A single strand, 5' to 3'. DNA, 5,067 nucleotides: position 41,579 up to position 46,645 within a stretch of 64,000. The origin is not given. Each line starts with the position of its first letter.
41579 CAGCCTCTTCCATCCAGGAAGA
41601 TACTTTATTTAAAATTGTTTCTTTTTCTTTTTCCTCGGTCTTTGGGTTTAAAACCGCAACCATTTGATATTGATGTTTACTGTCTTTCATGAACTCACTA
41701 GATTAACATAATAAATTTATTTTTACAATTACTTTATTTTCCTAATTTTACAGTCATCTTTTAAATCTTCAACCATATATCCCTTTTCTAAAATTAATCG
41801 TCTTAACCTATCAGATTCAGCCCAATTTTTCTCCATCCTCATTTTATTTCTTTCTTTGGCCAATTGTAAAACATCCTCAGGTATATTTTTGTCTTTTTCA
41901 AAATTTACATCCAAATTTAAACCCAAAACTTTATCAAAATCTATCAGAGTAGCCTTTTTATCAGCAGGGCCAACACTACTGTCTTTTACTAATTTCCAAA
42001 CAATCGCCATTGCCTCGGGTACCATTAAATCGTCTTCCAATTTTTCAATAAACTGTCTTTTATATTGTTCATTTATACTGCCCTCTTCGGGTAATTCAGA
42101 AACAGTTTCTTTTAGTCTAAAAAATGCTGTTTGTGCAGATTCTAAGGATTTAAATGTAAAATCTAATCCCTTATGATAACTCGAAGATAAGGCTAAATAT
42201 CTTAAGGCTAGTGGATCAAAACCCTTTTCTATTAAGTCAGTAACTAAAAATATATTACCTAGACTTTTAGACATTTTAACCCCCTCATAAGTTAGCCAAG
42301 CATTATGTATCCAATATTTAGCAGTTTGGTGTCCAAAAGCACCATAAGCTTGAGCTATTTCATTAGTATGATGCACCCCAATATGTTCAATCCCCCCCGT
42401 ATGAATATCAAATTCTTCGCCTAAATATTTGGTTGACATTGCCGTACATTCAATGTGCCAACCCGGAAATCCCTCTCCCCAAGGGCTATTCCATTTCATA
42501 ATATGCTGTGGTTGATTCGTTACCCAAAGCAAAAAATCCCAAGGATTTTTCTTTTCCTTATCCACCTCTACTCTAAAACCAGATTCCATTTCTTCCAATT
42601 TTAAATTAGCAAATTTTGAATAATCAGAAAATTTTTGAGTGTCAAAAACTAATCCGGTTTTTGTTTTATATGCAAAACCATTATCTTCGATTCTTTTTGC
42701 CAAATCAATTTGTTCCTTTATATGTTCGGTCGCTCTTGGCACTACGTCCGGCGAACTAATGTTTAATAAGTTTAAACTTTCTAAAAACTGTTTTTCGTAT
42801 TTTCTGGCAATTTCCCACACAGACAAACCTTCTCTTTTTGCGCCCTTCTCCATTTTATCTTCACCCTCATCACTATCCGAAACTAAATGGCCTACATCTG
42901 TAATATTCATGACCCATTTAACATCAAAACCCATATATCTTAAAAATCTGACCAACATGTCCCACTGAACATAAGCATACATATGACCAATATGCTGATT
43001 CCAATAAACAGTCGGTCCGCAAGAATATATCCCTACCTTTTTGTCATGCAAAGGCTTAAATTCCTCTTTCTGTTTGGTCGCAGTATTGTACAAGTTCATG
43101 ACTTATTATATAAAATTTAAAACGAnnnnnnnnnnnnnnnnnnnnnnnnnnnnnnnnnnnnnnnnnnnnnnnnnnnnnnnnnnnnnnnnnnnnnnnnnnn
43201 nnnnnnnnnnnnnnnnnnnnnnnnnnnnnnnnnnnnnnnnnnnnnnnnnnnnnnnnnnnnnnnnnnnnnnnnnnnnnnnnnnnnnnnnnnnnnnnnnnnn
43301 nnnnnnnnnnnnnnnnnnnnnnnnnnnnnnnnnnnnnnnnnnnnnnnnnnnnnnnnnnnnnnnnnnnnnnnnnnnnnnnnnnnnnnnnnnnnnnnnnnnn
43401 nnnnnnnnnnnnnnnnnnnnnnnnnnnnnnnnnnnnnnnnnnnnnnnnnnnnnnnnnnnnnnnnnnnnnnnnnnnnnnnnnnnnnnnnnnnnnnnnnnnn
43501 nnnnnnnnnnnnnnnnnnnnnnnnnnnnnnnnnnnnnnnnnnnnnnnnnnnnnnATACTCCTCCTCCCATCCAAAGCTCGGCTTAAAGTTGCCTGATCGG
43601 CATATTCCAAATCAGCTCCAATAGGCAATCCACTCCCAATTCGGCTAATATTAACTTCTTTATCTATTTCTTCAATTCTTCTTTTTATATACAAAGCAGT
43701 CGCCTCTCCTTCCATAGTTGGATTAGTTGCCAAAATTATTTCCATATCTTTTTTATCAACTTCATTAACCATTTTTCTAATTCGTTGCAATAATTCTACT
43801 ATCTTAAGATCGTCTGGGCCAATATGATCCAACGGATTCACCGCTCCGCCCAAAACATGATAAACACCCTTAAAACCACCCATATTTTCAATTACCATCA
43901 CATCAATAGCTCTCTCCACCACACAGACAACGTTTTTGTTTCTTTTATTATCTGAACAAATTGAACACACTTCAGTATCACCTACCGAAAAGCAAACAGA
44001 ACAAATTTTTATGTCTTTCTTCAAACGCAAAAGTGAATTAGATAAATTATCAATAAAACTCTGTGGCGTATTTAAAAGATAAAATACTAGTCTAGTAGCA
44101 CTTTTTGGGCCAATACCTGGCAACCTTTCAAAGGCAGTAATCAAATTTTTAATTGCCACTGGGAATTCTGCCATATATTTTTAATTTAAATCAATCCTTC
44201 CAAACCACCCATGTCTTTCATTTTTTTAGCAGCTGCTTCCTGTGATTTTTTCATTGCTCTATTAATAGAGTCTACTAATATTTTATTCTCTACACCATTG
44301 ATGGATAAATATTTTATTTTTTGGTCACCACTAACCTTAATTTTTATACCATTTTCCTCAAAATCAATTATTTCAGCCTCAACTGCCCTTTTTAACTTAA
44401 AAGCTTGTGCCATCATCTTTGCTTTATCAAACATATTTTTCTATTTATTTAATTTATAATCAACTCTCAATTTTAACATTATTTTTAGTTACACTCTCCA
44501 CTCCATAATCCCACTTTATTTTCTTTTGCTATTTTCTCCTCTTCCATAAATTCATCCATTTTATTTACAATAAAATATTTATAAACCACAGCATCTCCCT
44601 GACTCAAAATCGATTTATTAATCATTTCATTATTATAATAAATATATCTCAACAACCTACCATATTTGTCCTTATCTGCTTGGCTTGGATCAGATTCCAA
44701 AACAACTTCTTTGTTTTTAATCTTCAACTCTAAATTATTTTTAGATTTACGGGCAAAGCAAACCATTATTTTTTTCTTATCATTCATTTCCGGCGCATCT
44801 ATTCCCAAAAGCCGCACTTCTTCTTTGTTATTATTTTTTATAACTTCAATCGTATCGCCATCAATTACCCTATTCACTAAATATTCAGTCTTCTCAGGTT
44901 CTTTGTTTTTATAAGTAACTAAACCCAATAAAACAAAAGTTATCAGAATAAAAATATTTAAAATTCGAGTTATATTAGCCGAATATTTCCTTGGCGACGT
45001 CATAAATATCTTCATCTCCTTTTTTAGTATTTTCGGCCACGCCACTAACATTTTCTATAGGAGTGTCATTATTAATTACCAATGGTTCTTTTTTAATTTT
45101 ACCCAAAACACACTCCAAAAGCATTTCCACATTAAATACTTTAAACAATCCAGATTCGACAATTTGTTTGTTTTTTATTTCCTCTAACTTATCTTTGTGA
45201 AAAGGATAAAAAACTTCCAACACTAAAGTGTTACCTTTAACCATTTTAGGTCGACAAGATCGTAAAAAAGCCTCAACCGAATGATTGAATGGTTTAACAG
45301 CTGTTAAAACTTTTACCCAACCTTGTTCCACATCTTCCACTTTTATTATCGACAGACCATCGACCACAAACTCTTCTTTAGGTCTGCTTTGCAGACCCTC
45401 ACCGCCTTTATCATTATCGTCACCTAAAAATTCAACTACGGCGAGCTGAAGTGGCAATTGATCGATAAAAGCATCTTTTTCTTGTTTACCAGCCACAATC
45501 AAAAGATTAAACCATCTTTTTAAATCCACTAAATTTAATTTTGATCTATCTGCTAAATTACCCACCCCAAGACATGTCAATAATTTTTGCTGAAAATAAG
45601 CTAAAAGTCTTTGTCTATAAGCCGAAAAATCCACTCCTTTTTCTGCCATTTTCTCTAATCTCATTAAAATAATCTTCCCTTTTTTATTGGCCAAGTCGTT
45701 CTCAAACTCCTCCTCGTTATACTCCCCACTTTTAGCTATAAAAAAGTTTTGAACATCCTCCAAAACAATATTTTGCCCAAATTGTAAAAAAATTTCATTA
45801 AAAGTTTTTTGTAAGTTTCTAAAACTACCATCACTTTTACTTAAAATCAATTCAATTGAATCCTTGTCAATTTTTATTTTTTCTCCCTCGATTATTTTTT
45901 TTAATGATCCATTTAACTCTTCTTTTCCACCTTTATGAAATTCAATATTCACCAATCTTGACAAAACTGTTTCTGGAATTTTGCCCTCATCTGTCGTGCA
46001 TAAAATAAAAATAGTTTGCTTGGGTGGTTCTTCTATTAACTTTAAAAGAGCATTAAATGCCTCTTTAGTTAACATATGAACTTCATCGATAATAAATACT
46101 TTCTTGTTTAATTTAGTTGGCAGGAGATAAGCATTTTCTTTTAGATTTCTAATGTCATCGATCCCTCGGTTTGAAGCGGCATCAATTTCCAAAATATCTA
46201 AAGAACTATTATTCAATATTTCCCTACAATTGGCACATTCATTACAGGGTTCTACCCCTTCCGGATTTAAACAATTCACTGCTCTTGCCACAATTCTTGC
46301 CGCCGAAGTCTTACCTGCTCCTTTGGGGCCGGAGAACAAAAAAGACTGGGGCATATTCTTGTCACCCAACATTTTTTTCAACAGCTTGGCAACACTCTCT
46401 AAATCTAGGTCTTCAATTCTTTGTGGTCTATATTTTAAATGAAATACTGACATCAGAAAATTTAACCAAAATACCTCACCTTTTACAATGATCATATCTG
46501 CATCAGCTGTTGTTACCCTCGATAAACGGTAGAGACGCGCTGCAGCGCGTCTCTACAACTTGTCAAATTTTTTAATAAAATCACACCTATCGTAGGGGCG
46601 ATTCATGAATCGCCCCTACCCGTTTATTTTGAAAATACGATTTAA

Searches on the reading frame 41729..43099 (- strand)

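Call 36: search_protein_families(library=pfam, proteins=[window:41729-43099:-], max_evalue=0.00001)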
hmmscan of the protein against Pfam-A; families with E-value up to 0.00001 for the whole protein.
window:41729-43099:- (456 aa): 3 families
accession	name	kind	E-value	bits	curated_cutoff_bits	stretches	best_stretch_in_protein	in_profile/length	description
PF01406.26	tRNA-synt_1e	-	2e-93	313.5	27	1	14-323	2-300/301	tRNA synthetases class I (C) catalytic domain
PF09334.17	tRNA-synt_1g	-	1.1e-16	61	20.1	1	34-156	13-126/391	tRNA synthetases class I (M)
PF00133.28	tRNA-synt_1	-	9.1e-07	28.4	22.7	0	19-159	22-172/414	tRNA synthetases class I (I, L, M and V)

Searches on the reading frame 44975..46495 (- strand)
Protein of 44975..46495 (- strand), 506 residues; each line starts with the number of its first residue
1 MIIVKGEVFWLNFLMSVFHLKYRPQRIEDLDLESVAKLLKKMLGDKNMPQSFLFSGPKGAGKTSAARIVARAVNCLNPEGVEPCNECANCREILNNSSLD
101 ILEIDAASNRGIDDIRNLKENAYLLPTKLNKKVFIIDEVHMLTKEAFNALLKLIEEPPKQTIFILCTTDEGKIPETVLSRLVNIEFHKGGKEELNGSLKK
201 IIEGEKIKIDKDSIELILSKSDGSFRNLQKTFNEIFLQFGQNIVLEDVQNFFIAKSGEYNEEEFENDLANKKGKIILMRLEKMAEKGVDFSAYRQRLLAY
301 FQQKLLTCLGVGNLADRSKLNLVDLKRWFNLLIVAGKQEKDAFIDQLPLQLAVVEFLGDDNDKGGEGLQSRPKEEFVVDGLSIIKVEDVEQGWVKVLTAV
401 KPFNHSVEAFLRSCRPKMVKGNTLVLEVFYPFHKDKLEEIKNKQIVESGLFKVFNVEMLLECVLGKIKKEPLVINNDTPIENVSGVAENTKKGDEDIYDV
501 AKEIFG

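Call 36: search_protein_families(library=pfam, proteins=[window:44975-46495:-], max_evalue=0.00001)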
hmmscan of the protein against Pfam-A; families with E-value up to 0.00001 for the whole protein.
window:44975-46495:- (506 aa): 5 families
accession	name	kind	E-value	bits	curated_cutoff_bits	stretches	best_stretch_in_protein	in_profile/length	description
PF13177.12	DNA_pol3_delta2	-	2.6e-40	138.5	27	1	34-188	4-159/161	DNA polymerase III, delta subunit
PF00004.35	AAA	-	4.5e-12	47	21.2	1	53-182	2-124/131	ATPase family associated with various cellular activities (AAA)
PF20964.2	DnaX_C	-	4e-09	36.9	26.2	1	387-470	10-93/113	DNA polymerase III subunit tau, C-terminal domain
PF13401.12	AAA_22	-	2e-06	28.6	27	0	51-168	7-123/130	AAA domain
PF07728.20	AAA_5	-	9.1e-06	26.2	22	0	52-156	2-92/139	AAA domain (dynein-related subfamily)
